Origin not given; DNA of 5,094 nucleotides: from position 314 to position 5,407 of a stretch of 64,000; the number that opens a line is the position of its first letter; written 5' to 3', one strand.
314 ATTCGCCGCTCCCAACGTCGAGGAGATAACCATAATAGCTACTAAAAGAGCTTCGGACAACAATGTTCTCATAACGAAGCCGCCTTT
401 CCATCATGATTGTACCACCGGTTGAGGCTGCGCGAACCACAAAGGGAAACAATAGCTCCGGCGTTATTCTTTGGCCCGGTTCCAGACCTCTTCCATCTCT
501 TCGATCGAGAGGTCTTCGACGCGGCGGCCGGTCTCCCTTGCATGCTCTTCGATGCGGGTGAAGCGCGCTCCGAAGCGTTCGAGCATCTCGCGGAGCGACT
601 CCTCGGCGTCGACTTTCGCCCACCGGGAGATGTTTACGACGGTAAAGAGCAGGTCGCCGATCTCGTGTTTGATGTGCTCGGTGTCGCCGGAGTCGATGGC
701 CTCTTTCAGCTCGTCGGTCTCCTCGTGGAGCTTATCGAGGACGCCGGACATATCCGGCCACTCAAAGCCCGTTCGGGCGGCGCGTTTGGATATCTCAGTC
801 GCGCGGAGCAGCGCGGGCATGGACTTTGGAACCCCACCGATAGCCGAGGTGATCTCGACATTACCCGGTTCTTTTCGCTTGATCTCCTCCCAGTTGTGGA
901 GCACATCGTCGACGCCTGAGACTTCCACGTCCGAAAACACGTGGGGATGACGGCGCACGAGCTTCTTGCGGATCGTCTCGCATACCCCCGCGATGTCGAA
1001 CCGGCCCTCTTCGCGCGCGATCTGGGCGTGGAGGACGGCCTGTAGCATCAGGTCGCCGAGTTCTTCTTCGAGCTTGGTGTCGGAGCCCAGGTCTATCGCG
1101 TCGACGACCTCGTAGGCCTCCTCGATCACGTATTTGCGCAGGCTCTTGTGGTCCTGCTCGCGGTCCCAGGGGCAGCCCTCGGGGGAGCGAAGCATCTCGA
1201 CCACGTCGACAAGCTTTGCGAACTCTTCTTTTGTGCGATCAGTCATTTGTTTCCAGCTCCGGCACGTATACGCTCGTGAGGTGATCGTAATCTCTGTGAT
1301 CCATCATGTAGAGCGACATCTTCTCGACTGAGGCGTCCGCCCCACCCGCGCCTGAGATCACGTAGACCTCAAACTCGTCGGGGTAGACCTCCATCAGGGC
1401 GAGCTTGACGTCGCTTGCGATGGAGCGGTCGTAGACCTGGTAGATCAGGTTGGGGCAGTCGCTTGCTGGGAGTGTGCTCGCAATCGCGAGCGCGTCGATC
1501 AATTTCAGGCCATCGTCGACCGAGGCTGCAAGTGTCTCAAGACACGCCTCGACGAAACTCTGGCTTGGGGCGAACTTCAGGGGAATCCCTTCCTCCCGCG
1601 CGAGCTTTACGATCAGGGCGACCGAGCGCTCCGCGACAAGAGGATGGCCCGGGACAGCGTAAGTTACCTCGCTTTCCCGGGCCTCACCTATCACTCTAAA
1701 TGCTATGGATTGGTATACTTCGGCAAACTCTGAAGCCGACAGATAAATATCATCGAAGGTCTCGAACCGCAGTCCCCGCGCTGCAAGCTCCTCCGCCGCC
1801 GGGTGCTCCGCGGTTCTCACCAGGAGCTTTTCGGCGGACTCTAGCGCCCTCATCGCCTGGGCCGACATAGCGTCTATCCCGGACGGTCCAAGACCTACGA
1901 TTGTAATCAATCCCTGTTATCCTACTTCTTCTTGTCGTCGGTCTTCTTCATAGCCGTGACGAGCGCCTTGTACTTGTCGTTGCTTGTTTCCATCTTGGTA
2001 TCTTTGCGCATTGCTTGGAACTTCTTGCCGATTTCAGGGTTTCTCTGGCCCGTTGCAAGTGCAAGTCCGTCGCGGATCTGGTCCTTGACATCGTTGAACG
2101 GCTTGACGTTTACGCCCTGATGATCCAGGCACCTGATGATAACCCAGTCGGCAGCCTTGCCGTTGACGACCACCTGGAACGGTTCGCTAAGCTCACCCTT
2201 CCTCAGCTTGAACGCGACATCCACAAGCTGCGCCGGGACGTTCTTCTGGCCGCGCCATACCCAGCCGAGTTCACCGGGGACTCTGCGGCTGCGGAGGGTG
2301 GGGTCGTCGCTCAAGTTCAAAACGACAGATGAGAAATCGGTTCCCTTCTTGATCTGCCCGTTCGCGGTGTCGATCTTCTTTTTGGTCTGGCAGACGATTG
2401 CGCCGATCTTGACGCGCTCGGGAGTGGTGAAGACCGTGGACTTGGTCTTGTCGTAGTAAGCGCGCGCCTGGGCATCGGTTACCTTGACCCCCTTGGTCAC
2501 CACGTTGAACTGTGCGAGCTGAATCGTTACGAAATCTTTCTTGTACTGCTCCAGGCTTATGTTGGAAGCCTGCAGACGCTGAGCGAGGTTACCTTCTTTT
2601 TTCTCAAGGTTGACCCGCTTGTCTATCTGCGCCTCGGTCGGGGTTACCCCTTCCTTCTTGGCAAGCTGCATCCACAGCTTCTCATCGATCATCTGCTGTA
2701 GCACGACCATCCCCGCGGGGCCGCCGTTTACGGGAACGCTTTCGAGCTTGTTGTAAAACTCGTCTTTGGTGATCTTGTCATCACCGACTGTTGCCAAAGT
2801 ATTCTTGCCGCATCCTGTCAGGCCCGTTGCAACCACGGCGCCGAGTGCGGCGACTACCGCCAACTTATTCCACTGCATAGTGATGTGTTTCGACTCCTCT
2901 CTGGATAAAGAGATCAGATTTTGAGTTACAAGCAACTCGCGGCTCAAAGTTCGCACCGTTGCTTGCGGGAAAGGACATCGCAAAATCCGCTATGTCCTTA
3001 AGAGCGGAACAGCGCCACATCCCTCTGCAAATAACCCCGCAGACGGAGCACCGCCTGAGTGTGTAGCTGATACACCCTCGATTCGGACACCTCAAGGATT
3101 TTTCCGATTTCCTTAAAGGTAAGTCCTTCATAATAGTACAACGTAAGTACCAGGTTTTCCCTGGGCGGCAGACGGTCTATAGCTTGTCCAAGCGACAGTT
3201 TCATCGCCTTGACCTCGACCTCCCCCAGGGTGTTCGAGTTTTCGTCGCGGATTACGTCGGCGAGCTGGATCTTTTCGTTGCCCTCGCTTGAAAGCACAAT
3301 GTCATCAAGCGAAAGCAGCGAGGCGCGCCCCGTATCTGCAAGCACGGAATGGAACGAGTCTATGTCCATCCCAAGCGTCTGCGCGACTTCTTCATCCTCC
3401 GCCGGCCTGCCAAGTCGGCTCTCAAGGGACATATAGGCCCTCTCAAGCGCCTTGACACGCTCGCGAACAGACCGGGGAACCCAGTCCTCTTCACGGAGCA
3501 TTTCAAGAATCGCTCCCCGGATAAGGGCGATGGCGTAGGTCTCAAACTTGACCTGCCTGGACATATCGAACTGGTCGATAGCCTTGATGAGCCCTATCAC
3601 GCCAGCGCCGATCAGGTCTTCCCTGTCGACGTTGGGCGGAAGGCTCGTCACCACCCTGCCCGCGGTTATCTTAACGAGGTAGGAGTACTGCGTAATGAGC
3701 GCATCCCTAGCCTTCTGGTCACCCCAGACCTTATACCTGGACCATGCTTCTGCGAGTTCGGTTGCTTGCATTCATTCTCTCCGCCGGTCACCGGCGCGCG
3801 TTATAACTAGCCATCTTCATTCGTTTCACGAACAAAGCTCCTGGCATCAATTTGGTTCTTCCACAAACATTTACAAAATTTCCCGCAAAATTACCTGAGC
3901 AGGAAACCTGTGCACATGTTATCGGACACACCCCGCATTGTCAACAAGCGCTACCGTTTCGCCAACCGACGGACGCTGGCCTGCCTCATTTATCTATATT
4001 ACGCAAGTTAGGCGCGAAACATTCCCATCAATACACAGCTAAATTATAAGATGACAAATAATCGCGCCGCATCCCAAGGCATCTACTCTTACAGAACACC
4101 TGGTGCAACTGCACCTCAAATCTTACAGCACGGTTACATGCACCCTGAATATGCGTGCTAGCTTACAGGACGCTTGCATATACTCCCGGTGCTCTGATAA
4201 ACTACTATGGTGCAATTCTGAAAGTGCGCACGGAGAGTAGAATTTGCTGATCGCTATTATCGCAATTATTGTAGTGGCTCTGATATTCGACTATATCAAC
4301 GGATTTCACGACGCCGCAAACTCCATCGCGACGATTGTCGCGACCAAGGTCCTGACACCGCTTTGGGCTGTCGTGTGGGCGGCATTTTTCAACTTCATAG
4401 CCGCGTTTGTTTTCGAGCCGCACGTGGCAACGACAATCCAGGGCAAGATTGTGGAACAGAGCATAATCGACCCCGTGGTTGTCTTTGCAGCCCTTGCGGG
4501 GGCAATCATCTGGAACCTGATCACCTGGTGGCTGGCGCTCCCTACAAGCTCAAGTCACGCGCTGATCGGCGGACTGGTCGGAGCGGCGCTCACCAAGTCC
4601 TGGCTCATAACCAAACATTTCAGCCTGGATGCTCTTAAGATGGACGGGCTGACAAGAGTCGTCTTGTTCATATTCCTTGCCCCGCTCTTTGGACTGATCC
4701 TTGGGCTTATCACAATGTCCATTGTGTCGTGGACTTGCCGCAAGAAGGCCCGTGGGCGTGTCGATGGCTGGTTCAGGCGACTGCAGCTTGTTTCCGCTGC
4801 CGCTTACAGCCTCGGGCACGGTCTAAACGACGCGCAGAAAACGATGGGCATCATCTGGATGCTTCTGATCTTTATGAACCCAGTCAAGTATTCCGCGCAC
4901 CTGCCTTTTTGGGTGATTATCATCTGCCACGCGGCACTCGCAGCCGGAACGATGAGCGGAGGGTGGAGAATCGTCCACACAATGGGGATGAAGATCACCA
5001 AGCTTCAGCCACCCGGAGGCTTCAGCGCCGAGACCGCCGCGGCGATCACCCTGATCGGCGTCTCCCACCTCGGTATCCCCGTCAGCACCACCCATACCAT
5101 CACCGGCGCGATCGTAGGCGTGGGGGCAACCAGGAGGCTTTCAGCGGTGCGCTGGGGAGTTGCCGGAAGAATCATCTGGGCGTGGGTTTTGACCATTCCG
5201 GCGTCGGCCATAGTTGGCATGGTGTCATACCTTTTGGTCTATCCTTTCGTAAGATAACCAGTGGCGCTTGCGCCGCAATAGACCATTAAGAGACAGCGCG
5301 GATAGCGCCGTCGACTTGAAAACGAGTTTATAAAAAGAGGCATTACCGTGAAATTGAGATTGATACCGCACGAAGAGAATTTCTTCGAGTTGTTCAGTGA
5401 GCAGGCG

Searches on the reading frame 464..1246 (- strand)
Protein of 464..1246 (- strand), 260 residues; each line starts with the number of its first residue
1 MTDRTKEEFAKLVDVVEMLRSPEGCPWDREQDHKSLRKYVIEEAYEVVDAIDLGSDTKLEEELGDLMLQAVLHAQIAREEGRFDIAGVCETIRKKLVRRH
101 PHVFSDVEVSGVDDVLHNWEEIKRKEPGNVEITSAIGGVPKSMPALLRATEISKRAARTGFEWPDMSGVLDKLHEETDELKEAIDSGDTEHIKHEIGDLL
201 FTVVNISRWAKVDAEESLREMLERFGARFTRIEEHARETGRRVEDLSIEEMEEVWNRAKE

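Call 36: search_protein_families(library=pfam, proteins=[window:464-1246:-], max_evalue=0.001)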
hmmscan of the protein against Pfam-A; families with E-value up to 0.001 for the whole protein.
window:464-1246:- (260 aa): 2 families
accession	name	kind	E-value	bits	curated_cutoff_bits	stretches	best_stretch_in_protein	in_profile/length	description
PF03819.22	MazG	-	7.3e-38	129.1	22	2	31-104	1-74/74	MazG nucleotide pyrophosphohydrolase domain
PF01503.22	PRA-PH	-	1.8e-08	35.1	21.3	1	169-221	30-82/86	Phosphoribosyl-ATP pyrophosphohydrolase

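Call 78: find_encoding_contigs(protein=window:467-1246:-, flank=10000, max_places=3)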
Protein window:467-1246:- (260 aa): 1 contig read that carries it; 1 place shown.
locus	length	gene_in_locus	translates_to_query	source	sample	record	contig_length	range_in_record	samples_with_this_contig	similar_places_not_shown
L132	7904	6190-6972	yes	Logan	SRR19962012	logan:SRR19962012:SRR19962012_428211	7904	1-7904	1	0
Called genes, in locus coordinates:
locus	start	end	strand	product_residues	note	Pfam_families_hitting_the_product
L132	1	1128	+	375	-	?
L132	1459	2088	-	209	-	PF01865:PhoU_div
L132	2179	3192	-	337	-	PF01384:PHO4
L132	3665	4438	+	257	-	PF04542:Sigma70_r2, PF04539:Sigma70_r3 (weak), PF08281:Sigma70_r4_2, PF04545:Sigma70_r4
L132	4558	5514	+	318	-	PF13624:SurA_N_3 (faint), PF00639:Rotamase, PF13145:Rotamase_2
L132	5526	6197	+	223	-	PF00590:TP_methylase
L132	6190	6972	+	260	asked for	PF01503:PRA-PH (faint), PF03819:MazG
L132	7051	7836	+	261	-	PF25929:DUF7974, PF12690:BsuPI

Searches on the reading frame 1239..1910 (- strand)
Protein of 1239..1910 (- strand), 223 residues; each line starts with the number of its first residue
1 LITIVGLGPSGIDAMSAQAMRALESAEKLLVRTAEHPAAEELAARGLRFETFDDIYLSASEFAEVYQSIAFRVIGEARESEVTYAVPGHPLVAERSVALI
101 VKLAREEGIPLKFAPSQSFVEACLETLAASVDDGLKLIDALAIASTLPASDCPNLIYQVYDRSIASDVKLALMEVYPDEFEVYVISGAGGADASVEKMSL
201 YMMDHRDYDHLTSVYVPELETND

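Call 36: search_protein_families(library=pfam, proteins=[window:1239-1910:-], max_evalue=0.001)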
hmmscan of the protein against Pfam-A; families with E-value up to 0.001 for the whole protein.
window:1239-1910:- (223 aa): 1 family
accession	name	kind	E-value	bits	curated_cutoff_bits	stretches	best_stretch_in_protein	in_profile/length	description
PF00590.25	TP_methylase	-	1.3e-18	68.2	27.8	1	1-201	1-209/212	Tetrapyrrole (Corrin/Porphyrin) Methylases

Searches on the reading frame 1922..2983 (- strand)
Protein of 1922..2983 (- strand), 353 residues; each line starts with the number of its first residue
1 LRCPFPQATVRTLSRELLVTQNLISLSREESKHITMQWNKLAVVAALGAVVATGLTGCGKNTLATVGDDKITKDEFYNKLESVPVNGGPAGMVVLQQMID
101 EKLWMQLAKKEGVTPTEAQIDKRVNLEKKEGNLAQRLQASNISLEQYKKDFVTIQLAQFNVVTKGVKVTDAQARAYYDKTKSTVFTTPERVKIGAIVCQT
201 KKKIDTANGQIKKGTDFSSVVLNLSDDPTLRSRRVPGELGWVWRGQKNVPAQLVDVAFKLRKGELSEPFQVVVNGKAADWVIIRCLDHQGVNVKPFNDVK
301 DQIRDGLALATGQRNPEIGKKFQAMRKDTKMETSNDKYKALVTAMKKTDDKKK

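Call 36: search_protein_families(library=pfam, proteins=[window:1922-2983:-], max_evalue=0.001)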
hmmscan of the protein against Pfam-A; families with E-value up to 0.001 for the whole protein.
window:1922-2983:- (353 aa): 5 families
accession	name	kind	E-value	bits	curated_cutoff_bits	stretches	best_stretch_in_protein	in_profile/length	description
PF13145.12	Rotamase_2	-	6e-10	40.4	27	1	168-301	1-121/121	PPIC-type PPIASE domain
PF00639.27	Rotamase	-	2.6e-08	35.1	21.7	1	199-270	17-85/97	PPIC-type PPIASE domain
PF13624.11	SurA_N_3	-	2.5e-07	31.1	27.2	0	94-150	87-151/162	SurA-like N-terminal domain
PF13616.12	Rotamase_3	-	2.5e-06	28.5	22.5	1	199-270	35-102/116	PPIC-type PPIASE domain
PF13623.11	SurA_N_2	-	4.6e-05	23.8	28.5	0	94-126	89-121/145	SurA-like N-terminal domain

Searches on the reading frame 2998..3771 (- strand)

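Call 36: search_protein_families(library=pfam, proteins=[window:2998-3771:-], max_evalue=0.001)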
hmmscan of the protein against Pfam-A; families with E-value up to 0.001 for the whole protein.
window:2998-3771:- (257 aa): 5 families
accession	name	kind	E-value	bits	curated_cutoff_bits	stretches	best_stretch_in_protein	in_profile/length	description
PF04545.22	Sigma70_r4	-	4.4e-18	65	24.1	1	197-245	1-49/50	Sigma-70, region 4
PF04542.20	Sigma70_r2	-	2.8e-13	49.9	24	1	25-97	1-70/71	Sigma-70 region 2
PF08281.18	Sigma70_r4_2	-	6e-13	48.7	25.7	1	193-244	3-54/54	Sigma-70, region 4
PF04539.22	Sigma70_r3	-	1.4e-07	31.9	25.3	1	104-157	1-54/78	Sigma-70 region 3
PF07638.17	Sigma70_ECF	-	0.00067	20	21.1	0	183-235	115-170/185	ECF sigma factor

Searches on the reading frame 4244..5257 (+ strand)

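Call 36: search_protein_families(library=pfam, proteins=[window:4244-5257:+], max_evalue=0.001)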
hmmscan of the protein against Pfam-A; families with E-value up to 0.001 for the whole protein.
window:4244-5257:+ (337 aa): 1 family
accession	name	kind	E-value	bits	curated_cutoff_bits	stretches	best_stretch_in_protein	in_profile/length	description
PF01384.25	PHO4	-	4.1e-95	319.1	33.7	1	19-325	1-350/350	Phosphate transporter family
